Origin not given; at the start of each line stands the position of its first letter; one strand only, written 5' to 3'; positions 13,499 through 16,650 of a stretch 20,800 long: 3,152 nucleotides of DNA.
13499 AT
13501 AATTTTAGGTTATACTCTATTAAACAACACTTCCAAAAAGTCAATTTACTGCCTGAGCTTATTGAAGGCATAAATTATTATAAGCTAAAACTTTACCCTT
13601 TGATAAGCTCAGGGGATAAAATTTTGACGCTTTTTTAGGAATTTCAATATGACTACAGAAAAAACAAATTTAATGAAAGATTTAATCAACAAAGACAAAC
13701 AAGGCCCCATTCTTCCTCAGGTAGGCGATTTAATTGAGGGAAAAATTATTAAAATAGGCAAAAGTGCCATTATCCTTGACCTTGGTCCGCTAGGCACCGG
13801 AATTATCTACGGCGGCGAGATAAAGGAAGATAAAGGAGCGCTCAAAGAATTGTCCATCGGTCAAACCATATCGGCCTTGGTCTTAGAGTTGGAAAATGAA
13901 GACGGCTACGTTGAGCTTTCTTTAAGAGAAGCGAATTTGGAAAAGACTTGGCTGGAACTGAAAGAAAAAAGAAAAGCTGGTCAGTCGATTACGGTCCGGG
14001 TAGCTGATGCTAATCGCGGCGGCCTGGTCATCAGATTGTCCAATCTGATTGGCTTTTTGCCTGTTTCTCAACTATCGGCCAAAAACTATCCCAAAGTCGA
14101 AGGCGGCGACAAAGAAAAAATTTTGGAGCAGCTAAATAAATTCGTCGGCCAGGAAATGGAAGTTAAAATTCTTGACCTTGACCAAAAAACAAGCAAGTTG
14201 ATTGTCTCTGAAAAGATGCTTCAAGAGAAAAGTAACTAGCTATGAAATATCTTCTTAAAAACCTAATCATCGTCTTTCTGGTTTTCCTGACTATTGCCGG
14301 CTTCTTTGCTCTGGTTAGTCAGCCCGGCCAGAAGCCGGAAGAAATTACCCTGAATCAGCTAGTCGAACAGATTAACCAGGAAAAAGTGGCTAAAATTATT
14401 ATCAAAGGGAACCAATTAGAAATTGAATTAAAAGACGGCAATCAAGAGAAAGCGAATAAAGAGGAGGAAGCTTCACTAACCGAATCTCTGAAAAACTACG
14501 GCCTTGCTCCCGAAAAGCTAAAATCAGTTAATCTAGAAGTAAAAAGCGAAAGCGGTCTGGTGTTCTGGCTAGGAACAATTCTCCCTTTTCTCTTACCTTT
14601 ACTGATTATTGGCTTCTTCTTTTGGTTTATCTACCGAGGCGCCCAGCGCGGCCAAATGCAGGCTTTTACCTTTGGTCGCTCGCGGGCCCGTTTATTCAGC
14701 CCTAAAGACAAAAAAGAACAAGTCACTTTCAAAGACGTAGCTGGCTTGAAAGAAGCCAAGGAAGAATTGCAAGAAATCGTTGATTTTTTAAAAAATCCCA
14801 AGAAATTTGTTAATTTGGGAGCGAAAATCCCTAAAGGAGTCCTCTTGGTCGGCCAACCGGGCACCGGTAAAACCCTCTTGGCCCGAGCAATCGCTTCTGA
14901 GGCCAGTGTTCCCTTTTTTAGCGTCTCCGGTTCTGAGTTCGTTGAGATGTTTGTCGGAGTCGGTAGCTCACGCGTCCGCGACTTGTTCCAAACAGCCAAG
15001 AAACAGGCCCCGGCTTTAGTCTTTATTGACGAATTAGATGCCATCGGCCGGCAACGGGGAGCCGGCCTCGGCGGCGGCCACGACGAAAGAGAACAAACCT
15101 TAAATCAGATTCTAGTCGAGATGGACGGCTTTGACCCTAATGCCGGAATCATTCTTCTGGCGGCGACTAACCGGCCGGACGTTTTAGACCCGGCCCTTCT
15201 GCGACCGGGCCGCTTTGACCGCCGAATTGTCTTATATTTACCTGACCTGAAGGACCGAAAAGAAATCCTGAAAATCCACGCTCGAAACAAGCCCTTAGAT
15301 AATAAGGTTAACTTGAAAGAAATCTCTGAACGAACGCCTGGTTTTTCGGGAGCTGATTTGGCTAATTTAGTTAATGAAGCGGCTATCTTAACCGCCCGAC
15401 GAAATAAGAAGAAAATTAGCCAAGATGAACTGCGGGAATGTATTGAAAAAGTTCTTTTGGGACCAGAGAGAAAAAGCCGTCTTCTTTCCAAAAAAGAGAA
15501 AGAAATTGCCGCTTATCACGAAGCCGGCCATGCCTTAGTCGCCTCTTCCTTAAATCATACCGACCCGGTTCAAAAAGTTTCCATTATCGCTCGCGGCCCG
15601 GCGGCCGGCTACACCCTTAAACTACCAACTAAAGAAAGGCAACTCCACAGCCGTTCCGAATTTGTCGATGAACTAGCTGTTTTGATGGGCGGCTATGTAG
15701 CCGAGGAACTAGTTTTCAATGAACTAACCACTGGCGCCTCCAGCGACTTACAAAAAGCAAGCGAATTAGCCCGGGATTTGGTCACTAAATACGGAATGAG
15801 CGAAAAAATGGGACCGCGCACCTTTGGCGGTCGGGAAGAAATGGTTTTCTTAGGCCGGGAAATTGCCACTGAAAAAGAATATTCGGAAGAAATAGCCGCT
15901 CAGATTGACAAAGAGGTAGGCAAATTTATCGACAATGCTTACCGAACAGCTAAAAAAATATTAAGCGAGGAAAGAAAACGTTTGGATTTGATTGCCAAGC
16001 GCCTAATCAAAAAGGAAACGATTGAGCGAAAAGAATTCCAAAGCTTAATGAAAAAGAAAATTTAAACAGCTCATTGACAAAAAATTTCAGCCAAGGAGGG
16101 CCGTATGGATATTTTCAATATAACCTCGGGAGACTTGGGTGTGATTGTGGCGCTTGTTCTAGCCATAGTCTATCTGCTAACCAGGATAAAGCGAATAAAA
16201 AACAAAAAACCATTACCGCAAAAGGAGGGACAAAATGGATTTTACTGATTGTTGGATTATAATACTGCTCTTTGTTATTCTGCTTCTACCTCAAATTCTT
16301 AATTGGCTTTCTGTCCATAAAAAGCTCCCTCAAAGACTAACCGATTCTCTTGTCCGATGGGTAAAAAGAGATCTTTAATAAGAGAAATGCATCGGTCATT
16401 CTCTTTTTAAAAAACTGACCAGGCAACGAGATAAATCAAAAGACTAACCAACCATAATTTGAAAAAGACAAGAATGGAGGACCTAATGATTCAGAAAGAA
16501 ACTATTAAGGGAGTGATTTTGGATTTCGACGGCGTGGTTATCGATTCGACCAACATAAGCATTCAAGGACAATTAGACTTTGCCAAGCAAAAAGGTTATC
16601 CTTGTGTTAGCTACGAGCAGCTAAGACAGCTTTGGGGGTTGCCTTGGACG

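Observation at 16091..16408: Two overlapping ~47-codon single-TM sORFs with perfect Shine-Dalgarno sites immediately downstream of ftsH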

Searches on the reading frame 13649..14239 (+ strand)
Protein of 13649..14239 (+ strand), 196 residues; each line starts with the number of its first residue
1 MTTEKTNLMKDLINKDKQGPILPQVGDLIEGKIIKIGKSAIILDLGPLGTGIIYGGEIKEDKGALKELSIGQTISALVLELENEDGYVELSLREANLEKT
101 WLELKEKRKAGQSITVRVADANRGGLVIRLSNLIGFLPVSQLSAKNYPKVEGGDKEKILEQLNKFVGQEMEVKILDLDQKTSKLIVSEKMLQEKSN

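Call 8: search_protein_families(library=pfam, proteins=[window:13649-14239:+], max_evalue=0.01)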
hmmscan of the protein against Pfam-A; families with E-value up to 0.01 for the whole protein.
window:13649-14239:+ (196 aa): 3 families
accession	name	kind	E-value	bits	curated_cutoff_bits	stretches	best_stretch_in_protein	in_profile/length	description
PF00575.29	S1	-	1.4e-17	64.3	22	2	109-187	3-72/74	S1 RNA binding domain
PF23459.1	S1_RRP5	-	2.4e-06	28.4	27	0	109-187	2-71/72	RRP5 S1 domain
PF21710.3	Spt6_S1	-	0.0019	18.9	27.5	0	64-95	58-89/91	Spt6, S1/OB domain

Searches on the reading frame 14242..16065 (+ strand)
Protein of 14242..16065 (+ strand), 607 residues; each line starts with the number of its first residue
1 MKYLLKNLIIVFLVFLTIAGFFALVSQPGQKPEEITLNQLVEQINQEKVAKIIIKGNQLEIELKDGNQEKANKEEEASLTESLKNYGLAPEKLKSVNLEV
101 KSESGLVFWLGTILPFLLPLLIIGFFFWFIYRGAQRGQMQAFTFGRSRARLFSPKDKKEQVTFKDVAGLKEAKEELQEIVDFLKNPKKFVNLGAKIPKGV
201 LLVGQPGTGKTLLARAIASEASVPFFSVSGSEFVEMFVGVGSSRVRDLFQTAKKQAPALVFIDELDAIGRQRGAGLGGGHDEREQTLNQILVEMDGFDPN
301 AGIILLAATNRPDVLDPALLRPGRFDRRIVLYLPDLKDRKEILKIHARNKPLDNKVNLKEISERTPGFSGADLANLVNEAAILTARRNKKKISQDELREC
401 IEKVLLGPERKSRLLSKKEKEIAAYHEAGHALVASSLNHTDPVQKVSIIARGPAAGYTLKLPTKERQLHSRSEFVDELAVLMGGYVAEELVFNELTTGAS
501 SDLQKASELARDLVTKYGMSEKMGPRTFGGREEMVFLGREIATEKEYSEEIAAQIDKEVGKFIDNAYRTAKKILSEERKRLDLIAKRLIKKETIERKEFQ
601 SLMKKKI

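Call 8: search_protein_families(library=pfam, proteins=[window:14242-16065:+], max_evalue=0.01)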
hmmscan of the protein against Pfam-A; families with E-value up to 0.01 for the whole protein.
window:14242-16065:+ (607 aa): 13 families
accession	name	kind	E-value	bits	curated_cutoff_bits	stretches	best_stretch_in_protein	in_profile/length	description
PF01434.24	Peptidase_M41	-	7e-68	228.7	29.9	1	414-602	2-191/191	Peptidase family M41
PF00004.35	AAA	-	2.9e-43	147.9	21.2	1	200-330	1-128/131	ATPase family associated with various cellular activities (AAA)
PF17862.7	AAA_lid_3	-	2.2e-15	56.3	27.2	1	356-398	2-44/45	AAA+ lid domain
PF06480.20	FtsH_ext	-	3.9e-10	40.3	25.5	1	9-89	3-97/103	FtsH Extracellular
PF06068.19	TIP49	-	2.4e-06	27.4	23.8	1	167-234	27-89/347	TIP49 P-loop domain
PF23902.1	AAA_lid_PRS2_C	-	8.5e-06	26.3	34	1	338-405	3-71/73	PRS2 AAA+ lid C-terminal domain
PF13191.12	AAA_16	-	0.0001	23.3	32.6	1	197-222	24-49/167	AAA ATPase domain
PF07728.20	AAA_5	-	0.00013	22.5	22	1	199-319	1-135/139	AAA domain (dynein-related subfamily)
PF13401.12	AAA_22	-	0.00042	21.1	27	0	200-226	8-37/130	AAA domain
PF05673.19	DUF815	-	0.00045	19.9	23.8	1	138-221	2-77/249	Protein of unknown function (DUF815)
PF20720.3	nSTAND3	-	0.00052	20.2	27.2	1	200-271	20-78/155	Novel STAND NTPase 3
PF05496.18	RuvB_N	-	0.002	18.3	27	1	197-232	33-68/159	Holliday junction DNA helicase RuvB P-loop domain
PF06414.18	Zeta_toxin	-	0.0034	17.3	22.3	0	195-220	14-39/199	Zeta toxin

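Call 11: find_encoding_contigs(protein=window:14242-16065:+, flank=3000, max_places=6)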
Protein window:14242-16065:+ (607 aa): no gene with exactly this product is on record in the collection.

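Call 16: find_related_loci(query=window:14242-16065:+, collection=genome_contigs, flank=4000)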
Query window:14242-16065:+ (607 aa) in genome_contigs; peptide patterns used: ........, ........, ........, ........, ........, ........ (x = any residue, [..] = any of these).
600 stretches matched a pattern (row limit reached: there are more); 550 encode a relative of the query (tblastn E <= 1e-3); the best 80 are kept; 80 distinct loci.
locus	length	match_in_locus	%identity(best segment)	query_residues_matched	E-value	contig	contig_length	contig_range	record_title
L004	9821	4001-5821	85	1-607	0e+0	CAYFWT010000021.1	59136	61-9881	MAG TPA_asm: uncultured Candidatus Saccharibacteria bacterium isolate ERP108616_co1_412 genome assembly, contig: k119_70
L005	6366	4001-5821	84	1-607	0e+0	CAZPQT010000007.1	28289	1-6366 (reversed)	MAG TPA_asm: uncultured Candidatus Saccharibacteria bacterium isolate binchicken_co100_470 genome assembly, contig: NODE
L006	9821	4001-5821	84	1-607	0e+0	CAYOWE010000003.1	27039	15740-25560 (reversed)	MAG TPA_asm: uncultured Candidatus Saccharibacteria bacterium isolate SRP178699_co1_625 genome assembly, contig: NODE_19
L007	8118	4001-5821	79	1-607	0e+0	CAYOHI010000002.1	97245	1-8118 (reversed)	MAG TPA_asm: uncultured Candidatus Saccharibacteria bacterium isolate SRP200020_co1_324 genome assembly, contig: NODE_21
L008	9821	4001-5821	77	1-607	0e+0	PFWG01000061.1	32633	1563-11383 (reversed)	MAG: Candidatus Portnoybacteria bacterium CG_4_9_14_3_um_filter_43_11 CG_4_9_14_3_um_filter_150_scaffold_1539_c, whole g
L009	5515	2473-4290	69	1-606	0e+0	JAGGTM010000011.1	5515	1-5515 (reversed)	MAG: bacterium isolate AUK048 PB_MBMC_002_c_000000000075, whole genome shotgun sequence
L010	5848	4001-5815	68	1-605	0e+0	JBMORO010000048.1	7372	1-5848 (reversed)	MAG: Patescibacteria group bacterium isolate Betzabe_MAG182 MAG182_48, whole genome shotgun sequence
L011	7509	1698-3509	66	1-605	0e+0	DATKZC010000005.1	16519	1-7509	MAG TPA_asm: Candidatus Paceibacterota bacterium isolate SMAG_U14235 k141_725524, whole genome shotgun sequence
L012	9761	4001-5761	68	19-606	0e+0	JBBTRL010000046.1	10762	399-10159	MAG: Patescibacteria group bacterium isolate H52-bin103_1 H52_bin103_1_000000000046, whole genome shotgun sequence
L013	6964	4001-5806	63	1-604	0e+0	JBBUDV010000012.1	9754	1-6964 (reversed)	MAG: Patescibacteria group bacterium isolate H41-bin049 H41_bin049_000000000012, whole genome shotgun sequence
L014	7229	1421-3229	61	1-604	0e+0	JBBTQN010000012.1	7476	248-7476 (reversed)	MAG: Patescibacteria group bacterium isolate H43-bin053_1 H43_bin053_1_000000000012, whole genome shotgun sequence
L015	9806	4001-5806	61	4-606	0e+0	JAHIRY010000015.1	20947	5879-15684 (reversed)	MAG: Patescibacteria group bacterium isolate MM_PC_MetaG.mb.147 MM_PC_MetaG.mb.147_k141_578582, whole genome shotgun seq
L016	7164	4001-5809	62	1-604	0e+0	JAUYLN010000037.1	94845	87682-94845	MAG: bacterium isolate C24_metabat.bin.36 C24_k141_698574, whole genome shotgun sequence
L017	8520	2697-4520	59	1-607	0e+0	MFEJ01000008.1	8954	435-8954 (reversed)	MAG: Candidatus Doudnabacteria bacterium RIFCSPHIGHO2_01_FULL_45_18 rifcsphigho2_01_scaffold_21909, whole genome shotgun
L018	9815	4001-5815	60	1-606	0e+0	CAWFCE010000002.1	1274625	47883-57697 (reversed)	MAG: Candidatus Parcubacteria bacterium isolate MFD02416.bin.1.397 genome assembly, contig: contig_61671, whole genome s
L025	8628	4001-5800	64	1-600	0e+0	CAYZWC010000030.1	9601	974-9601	MAG TPA_asm: uncultured Gammaproteobacteria bacterium isolate SRP141376_co1_229 genome assembly, contig: NODE_12921_leng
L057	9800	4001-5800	57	1-603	0e+0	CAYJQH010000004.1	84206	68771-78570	MAG TPA_asm: uncultured Gammaproteobacteria bacterium isolate ERP125453_co1_14 genome assembly, contig: NODE_144_length_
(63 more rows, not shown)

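Call 85: search_protein_families(library=pfam, proteins=[L025:5843-6844:+, L057:6011-7009:+], max_evalue=0.01)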
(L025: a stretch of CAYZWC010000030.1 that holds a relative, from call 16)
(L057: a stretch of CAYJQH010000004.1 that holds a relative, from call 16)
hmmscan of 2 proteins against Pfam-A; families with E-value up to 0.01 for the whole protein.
L025:5843-6844:+ (333 aa): 0 families

L057:6011-7009:+ (332 aa): 0 families

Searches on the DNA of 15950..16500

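Call 68: search_rna_families(source=window, start=15950, end=16500, threshold=evalue, max_evalue=1)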
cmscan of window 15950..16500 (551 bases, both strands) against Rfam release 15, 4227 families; matches with E-value up to 1: 0.
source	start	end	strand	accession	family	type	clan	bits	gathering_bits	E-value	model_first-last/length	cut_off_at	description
